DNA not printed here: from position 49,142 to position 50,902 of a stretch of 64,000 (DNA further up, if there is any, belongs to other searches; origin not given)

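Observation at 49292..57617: Six-gene operon: duplicated pairs of mutually homologous lipoproteins around a zymogen-type trypsin-like protease; no family I can name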

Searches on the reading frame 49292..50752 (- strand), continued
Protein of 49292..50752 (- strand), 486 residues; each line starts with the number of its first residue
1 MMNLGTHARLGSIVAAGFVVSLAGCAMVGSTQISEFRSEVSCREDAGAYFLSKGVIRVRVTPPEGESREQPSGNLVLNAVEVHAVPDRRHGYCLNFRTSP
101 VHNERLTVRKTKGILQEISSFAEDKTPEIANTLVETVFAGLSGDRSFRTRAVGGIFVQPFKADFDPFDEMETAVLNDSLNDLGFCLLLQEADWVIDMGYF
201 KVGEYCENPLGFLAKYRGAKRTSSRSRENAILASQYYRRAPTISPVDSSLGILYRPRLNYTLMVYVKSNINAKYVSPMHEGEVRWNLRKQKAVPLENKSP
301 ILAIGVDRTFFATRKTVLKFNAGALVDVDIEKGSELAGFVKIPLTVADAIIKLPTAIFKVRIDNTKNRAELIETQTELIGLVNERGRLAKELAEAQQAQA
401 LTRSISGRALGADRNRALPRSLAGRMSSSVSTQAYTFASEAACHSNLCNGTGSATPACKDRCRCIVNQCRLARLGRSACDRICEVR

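Call 43: fold_search(model_id=the predicted structure, library=pdb)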
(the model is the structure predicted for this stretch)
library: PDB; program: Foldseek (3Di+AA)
matches with E <= 10: 418; with E <= 0.001: 0
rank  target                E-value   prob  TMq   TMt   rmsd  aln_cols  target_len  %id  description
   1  7tyk_A                8.5e-02  0.06  0.09  0.06  34.0       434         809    8  Cryo-EM Structure of insulin receptor-related receptor (IRR) in apo-state captured at pH 7. The 3D refinement was appl (released 2023-02-15)
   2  4rtd                  1.0e-01  0.02  0.05  0.03  31.0       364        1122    8  Escherichia coli alpha-2-macroglobulin activated by porcine elastase (released 2015-07-15)
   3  7tyj_B                1.6e-01  0.03  0.09  0.10  36.8       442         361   10  Cryo-EM Structure of insulin receptor-related receptor (IRR) in apo-state captured at pH 7. The 3D refinement was focu (released 2023-02-15)
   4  7f9j_A                2.9e-01  0.06  0.06  0.16  20.7       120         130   14  Thrombocorticin Q25K in complex with Ca2+ (released 2022-07-06)
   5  7f91_A                3.2e-01  0.05  0.05  0.16  22.4       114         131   12  SeMet derivative of Thrombocorticin (released 2022-07-06)
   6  7f9f_A                3.4e-01  0.06  0.05  0.17  22.0       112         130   11  Thrombocorticin (released 2022-07-06)
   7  1dzh_L                4.1e-01  0.04  0.07  0.08  23.5       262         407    7  P14-FLUORESCEIN-N135Q-S380C-ANTITHROMBIN-III (released 2000-05-26)
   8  9b4h_A                4.1e-01  0.01  0.06  0.03  30.6       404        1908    7  Chlamydomonas reinhardtii mastigoneme filament (released 2024-04-10)
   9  3grw_A                4.3e-01  0.05  0.04  0.08  23.4       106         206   11  FGFR3 in complex with a Fab (released 2009-05-05)
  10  7f91_B                4.5e-01  0.04  0.05  0.15  22.9       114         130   12  SeMet derivative of Thrombocorticin (released 2022-07-06)
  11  2vnv_A                5.4e-01  0.04  0.05  0.16  21.4       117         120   10  Crystal structure of BclA lectin from burkholderia cenocepacia in complex with alpha-methyl-mannoside at 1.7 Angstrom  (released 2008-04-08)
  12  3r8q                  6.4e-01  0.02  0.05  0.09  24.8       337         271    6  Structure of Fibronectin domain 12-14 (released 2012-04-11)
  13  7mro                  6.7e-01  0.02  0.06  0.08  27.2       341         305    7  Zebrafish CNTN4 FN1-FN3 domains (released 2022-01-05)
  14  1gzt_A                7.1e-01  0.02  0.05  0.13  21.8       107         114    8  Pseudomonas aeruginosa lectin II (PA-IIL) together with fucose (released 2002-11-19)
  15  8ysb                  7.5e-01  0.08  0.06  0.21  23.6        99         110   13  Crystal structure of DynA1, a putative monoxygenase from Mivromonospora chersina. (released 2024-09-04)
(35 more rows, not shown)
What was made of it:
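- On Any solved or viral predicted fold for A/B: Best PDB hit E 0.085 and all TM-scores <=0.21 (call 43).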

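Call 46: fold_search(model_id=the predicted structure, library=viral)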
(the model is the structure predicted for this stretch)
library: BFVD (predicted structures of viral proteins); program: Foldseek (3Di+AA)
matches with E <= 10: 266; with E <= 0.001: 0
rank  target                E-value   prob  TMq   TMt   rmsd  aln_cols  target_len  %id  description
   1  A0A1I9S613            1.0e-01  0.02  0.06  0.06  38.5       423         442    8  (no name in the UniProt tables at hand)
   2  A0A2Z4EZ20            1.7e-01  0.03  0.06  0.08  33.2       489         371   10  (no name in the UniProt tables at hand)
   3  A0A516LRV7            1.8e-01  0.03  0.04  0.08  19.9       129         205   16  (no name in the UniProt tables at hand)
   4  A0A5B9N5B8            2.3e-01  0.23  0.08  0.12  22.6       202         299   10  Uncharacterized protein [Proteus phage Saba]
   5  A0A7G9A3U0            3.0e-01  0.05  0.05  0.15  18.6       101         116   14  Uncharacterized protein [Bacteriophage sp.]
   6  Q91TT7                3.2e-01  0.08  0.08  0.10  23.7       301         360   11  T22.2 [Tupaiid herpesvirus 1 (strain 1)]
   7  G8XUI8                4.2e-01  0.02  0.07  0.08  31.1       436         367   10  Membrane protein A22B [Aotine betaherpesvirus 1]
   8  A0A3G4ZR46            5.0e-01  0.02  0.07  0.09  35.7       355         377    7  Uncharacterized protein [Dasosvirus sp.]
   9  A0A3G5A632            5.3e-01  0.03  0.05  0.13  28.1       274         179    9  Uncharacterized protein [Hyperionvirus sp.]
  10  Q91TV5                5.3e-01  0.03  0.11  0.13  35.2       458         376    9  T8 [Tupaiid herpesvirus 1 (strain 1)]
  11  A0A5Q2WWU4            5.9e-01  0.23  0.09  0.13  31.8       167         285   10  Membrane glycoprotein (Fragment) [Dabie bandavirus]
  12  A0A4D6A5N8            8.3e-01  0.16  0.10  0.08  28.5       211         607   13  (no name in the UniProt tables at hand)
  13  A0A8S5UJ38            8.3e-01  0.02  0.06  0.07  25.6       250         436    6  Zinc ribbon domain protein [Siphoviridae sp. ctTDf8]
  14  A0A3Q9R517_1          8.7e-01  0.06  0.07  0.05  22.5       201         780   10  (no name in the UniProt tables at hand)
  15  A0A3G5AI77            8.7e-01  0.03  0.06  0.06  27.9       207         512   11  RNAse III [Solumvirus sp.]
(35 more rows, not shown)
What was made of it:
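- On Any solved or viral predicted fold for A/B: Best BFVD hit E 0.1 (call 46).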

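Call 70: search_protein_families(library=pfam, proteins=[L001:7431-8543:+, L007:5622-6686:+], max_evalue=1)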
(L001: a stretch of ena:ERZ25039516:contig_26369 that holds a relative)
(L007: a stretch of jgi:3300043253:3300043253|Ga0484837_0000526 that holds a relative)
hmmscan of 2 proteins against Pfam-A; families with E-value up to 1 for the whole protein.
L001:7431-8543:+ (370 aa): 3 families
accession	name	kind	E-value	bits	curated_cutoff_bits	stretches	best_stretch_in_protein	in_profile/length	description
PF02881.24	SRP54_N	-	0.019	15.6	22.4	1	191-225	5-41/75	SRP54-type protein, helical bundle domain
PF08748.17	Phage_TAC_4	-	0.053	14.2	21.1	1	299-360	17-82/124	Phage tail assembly chaperone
PF04956.18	TrbC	-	0.13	12.9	27.9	1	11-55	8-54/98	TrbC/VIRB2 pilin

L007:5622-6686:+ (354 aa): 0 families

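Call 75: search_dna_similar(query=window:49292-50752:-, collection=plasmids, mode=protein, max_rows=25)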
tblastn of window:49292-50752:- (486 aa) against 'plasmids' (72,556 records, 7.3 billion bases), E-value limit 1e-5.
Records with a match: 2; places in all: 4; records where one place covers at least 80% of the query: 1.
Best place of each record, by identity: <60% 2.
By first word of the organism name: Rhizobium 2.
By predicted mobility (MOB-suite, as given by PLSDB): conjugative 2.
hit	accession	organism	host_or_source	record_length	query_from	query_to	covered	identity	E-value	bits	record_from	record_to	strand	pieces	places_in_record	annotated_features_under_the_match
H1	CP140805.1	Rhizobium johnstonii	Trifolium pratense,whole organism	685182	17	437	87%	29.5%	5e-42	167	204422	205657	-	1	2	hypothetical protein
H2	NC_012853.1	Rhizobium leguminosarum bv. trifolii WSM1325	-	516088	25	384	74%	29.5%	2e-36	150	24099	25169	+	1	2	hypothetical protein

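Call 76: get_annotated_region(hit=H2, flank=8000)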
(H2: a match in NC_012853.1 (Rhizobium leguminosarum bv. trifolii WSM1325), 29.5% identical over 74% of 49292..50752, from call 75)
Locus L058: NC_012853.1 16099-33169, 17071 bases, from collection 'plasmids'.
description: Rhizobium leguminosarum bv. trifolii WSM1325 plasmid pR132503, complete sequence
organism: Rhizobium leguminosarum bv. trifolii WSM1325 (NCBI taxid 395491)
taxonomy: Bacteria; Pseudomonadota; Alphaproteobacteria; Hyphomicrobiales; Rhizobiaceae; Rhizobium; Rhizobium leguminosarum; Rhizobium leguminosarum bv. trifolii WSM1325
host: -; source: -; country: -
typing (MOB-suite, as given by PLSDB): conjugative; replicon rep_cluster_32; relaxase MOBQ; mating-pair formation MPF_T
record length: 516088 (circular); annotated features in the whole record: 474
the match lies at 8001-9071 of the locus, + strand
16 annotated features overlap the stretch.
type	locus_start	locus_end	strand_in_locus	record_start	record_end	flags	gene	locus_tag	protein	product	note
CDS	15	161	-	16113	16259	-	-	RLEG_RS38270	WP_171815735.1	hypothetical protein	-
CDS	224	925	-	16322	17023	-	-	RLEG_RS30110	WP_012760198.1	DUF1223 domain-containing protein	-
CDS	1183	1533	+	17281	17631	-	-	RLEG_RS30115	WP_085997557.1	thioredoxin family protein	-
CDS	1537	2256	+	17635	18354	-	-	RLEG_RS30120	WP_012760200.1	cytochrome c biogenesis protein CcdA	GO:0017004 - cytochrome complex assembly [Evidence IEA]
CDS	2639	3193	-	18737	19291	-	-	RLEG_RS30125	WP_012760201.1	hypothetical protein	-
CDS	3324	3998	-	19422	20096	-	-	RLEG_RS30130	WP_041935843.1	transcriptional regulator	-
CDS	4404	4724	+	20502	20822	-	-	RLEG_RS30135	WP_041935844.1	hypothetical protein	-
CDS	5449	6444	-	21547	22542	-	-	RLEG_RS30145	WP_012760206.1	hypothetical protein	-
CDS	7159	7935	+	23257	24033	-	-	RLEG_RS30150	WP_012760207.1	hypothetical protein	-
CDS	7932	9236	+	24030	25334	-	-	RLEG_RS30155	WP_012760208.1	hypothetical protein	-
CDS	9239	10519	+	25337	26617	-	-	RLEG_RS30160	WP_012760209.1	hypothetical protein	-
CDS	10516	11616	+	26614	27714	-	-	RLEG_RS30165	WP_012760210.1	S1 family peptidase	-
CDS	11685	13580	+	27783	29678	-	-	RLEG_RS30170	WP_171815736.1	caspase family protein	-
CDS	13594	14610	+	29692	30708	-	-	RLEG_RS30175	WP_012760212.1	serine protease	GO:0006508 - proteolysis [Evidence IEA]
CDS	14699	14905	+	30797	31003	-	tnpB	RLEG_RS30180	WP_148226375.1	IS66 family insertion sequence element accessory protein TnpB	-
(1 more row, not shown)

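Call 77: get_annotated_region(hit=H1, flank=8000)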
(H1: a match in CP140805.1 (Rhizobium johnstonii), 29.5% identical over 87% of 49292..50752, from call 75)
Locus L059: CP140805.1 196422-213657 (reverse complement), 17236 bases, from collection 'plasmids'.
description: Rhizobium johnstonii strain TP60 plasmid pRlX4, complete sequence
organism: Rhizobium johnstonii (NCBI taxid 3019933)
taxonomy: Bacteria; Pseudomonadota; Alphaproteobacteria; Hyphomicrobiales; Rhizobiaceae; Rhizobium; Rhizobium johnstonii
host: -; source: Trifolium pratense,whole organism; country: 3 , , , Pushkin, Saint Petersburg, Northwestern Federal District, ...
typing (MOB-suite, as given by PLSDB): conjugative; relaxase MOBQ; mating-pair formation MPF_T
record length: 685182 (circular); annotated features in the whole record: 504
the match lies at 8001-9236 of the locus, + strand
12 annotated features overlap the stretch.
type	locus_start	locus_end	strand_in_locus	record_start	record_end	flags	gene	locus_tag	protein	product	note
CDS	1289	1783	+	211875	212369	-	-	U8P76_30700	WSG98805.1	hypothetical protein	-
CDS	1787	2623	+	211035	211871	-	-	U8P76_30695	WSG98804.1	DUF1156 domain-containing protein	-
CDS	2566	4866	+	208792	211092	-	-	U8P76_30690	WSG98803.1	hypothetical protein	-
CDS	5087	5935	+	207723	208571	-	-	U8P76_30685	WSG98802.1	hypothetical protein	-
CDS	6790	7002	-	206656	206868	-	-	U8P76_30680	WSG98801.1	hypothetical protein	-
CDS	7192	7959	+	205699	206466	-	-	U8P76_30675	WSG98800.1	hypothetical protein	-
CDS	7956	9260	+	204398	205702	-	-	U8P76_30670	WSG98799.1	hypothetical protein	-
CDS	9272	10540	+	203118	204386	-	-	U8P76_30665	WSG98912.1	hypothetical protein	-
CDS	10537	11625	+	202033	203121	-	-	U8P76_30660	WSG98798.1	S1 family peptidase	-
CDS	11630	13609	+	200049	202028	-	-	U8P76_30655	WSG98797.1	caspase family protein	-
CDS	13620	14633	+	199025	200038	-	-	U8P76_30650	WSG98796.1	serine protease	-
CDS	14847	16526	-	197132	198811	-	-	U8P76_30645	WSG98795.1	hypothetical protein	-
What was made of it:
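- The location is accessory and plasmid-borne (calls 75-77).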

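Call 85: search_protein_families(library=pfam, proteins=[P0075, P0076, P0152, P0044, P0037, P0049, P0080, P0057], max_evalue=0.01)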
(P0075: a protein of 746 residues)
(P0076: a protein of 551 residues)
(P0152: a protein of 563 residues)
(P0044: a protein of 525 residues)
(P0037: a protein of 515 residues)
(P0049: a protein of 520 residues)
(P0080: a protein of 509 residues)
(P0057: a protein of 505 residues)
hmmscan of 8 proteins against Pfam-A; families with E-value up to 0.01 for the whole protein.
P0075 (746 aa): 1 family
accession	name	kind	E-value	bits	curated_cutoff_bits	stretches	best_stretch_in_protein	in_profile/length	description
PF00089.32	Trypsin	-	0.00028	21.2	20.6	1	573-623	5-47/220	Trypsin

P0076 (551 aa): 0 families

P0152 (563 aa): 0 families

P0044 (525 aa): 0 families

P0037 (515 aa): 0 families

P0049 (520 aa): 0 families

P0080 (509 aa): 0 families

P0057 (505 aa): 0 families

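Call 100: search_protein_families(library=pfam, proteins=[L003:6688-8706:+], max_evalue=0.001)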
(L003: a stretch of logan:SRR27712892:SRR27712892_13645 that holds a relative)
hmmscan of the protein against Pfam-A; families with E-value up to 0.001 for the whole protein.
L003:6688-8706:+ (672 aa): 0 families

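Call 101: list_cluster_members(proteins=[L058:7932-9233:+, L058:9239-10516:+, L058:7159-7932:+, P0006, P0001, P0008, L045:3187-4521:+, L044:1023-2393:-])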
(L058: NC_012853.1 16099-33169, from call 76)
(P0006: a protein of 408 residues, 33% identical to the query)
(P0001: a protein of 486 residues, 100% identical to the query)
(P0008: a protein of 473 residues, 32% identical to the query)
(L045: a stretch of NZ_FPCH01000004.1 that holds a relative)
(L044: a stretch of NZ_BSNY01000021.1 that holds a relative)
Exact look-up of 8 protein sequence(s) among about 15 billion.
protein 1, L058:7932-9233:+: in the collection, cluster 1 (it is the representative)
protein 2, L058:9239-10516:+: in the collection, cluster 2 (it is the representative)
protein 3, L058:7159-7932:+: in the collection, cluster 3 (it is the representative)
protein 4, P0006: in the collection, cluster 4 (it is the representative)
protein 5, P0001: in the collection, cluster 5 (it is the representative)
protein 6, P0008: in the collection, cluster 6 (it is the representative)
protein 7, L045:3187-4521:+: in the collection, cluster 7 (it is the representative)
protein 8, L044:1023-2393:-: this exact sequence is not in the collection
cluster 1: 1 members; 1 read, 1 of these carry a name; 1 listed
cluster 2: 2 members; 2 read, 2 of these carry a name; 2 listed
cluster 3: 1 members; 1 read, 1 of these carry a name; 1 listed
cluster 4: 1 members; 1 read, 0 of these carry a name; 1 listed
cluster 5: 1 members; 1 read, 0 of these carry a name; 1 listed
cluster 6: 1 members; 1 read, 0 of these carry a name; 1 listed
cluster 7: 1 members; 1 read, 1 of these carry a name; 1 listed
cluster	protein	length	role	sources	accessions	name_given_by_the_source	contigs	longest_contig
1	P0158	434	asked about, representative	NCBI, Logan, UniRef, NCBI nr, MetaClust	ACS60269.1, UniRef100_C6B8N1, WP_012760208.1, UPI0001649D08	hypothetical protein Rleg_5447 (plasmid) [Rhizobium leguminosarum bv. trifolii WSM1325] | Transmembrane protein n=1 Tax=Rhizobium leguminosarum bv. trifolii (strain WSM1325) ... | hypothetical protein [Rhizobium leguminosarum]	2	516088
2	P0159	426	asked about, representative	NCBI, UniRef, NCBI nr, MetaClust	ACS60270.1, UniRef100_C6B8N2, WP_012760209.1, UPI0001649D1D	hypothetical protein Rleg_5448 (plasmid) [Rhizobium leguminosarum bv. trifolii WSM1325] | Lipoprotein n=1 Tax=Rhizobium leguminosarum bv. trifolii (strain WSM1325) TaxID=395491 ... | hypothetical protein [Rhizobium leguminosarum]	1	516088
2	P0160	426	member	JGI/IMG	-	hypothetical protein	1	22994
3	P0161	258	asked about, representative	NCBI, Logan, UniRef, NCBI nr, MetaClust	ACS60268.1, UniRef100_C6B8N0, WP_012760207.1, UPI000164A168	hypothetical protein Rleg_5446 (plasmid) [Rhizobium leguminosarum bv. trifolii WSM1325] | Uncharacterized protein n=1 Tax=Rhizobium leguminosarum bv. trifolii (strain WSM1325) ... | hypothetical protein [Rhizobium leguminosarum]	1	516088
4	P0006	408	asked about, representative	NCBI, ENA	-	-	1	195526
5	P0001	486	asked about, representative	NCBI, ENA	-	-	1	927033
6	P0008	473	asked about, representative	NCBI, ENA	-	-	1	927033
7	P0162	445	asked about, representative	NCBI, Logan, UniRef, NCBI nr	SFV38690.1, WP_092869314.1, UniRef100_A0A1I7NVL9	hypothetical protein [Hyphomicrobium facile] | Uncharacterized protein n=1 Tax=Hyphomicrobium facile TaxID=51670 RepID=A0A1I7NVL9_9HYPH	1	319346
